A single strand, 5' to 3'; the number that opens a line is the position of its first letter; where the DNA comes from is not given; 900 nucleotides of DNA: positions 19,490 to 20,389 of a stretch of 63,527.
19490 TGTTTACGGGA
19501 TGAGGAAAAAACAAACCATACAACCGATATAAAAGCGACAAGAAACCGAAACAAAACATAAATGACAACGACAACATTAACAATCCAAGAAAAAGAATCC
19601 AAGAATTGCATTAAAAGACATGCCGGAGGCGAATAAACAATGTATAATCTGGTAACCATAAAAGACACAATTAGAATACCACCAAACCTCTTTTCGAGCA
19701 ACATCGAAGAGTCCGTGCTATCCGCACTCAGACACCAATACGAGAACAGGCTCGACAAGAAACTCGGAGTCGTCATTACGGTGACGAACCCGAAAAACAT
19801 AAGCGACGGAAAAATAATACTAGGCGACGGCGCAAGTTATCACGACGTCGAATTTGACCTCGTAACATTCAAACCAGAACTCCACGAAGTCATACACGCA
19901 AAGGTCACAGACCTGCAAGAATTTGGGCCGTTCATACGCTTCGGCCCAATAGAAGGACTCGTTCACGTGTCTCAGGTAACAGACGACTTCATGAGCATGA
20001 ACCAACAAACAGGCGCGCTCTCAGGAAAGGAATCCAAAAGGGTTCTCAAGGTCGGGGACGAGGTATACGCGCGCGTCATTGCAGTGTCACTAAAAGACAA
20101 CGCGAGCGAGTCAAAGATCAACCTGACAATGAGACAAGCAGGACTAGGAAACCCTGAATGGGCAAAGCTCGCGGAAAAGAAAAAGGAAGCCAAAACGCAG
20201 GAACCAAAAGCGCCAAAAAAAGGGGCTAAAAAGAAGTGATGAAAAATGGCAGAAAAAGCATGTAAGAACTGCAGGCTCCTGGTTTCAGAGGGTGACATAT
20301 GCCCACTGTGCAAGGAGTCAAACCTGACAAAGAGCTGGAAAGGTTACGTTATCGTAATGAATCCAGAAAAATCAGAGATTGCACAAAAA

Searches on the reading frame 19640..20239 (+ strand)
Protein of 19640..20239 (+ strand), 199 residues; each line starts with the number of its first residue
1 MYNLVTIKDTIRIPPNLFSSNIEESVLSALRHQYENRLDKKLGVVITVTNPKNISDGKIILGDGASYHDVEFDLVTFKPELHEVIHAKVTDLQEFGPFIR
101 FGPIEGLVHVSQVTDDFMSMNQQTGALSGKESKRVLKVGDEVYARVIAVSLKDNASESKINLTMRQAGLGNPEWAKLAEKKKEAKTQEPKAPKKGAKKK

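Call 50: find_encoding_contigs(protein=window:19640-20239:+, flank=10000, max_places=1)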
Protein window:19640-20239:+ (199 aa): 9 contigs read that carry it; 1 place shown.
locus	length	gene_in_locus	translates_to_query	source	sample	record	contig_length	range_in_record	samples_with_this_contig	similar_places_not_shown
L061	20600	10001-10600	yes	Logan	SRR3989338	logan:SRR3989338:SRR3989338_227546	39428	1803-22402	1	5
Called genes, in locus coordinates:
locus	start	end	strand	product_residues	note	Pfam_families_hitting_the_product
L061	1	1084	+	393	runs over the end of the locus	PF03952:Enolase_N, PF00113:Enolase_C, PF13378:MR_MLE_C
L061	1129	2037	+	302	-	PF00318:Ribosomal_S2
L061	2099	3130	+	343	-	PF01070:FMN_dh, PF01645:Glu_synthase (weak), PF00478:IMPDH (weak)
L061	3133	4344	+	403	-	PF00749:tRNA-synt_1c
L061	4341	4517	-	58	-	-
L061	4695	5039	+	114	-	PF01248:Ribosomal_L7Ae, PF15608:PELOTA_1 (weak)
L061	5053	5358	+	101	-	PF01200:Ribosomal_S28e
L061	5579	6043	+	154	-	PF00334:NDK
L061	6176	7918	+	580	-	PF00009:GTP_EFTU, PF01926:MMR_HSR1 (weak), PF03144:GTP_EFTU_D2 (weak), PF11987:IF-2, PF14578:GTP_EFTU_D4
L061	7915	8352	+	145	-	PF01092:Ribosomal_S6e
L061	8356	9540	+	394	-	PF00009:GTP_EFTU, PF01926:MMR_HSR1 (weak), PF03144:GTP_EFTU_D2, PF09173:eIF2_C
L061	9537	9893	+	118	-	PF18477:PIN_9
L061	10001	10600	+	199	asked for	PF03876:SHS2_Rpb7-N, PF00575:S1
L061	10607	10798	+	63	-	PF06093:Spt4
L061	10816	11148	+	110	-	PF01282:Ribosomal_S24e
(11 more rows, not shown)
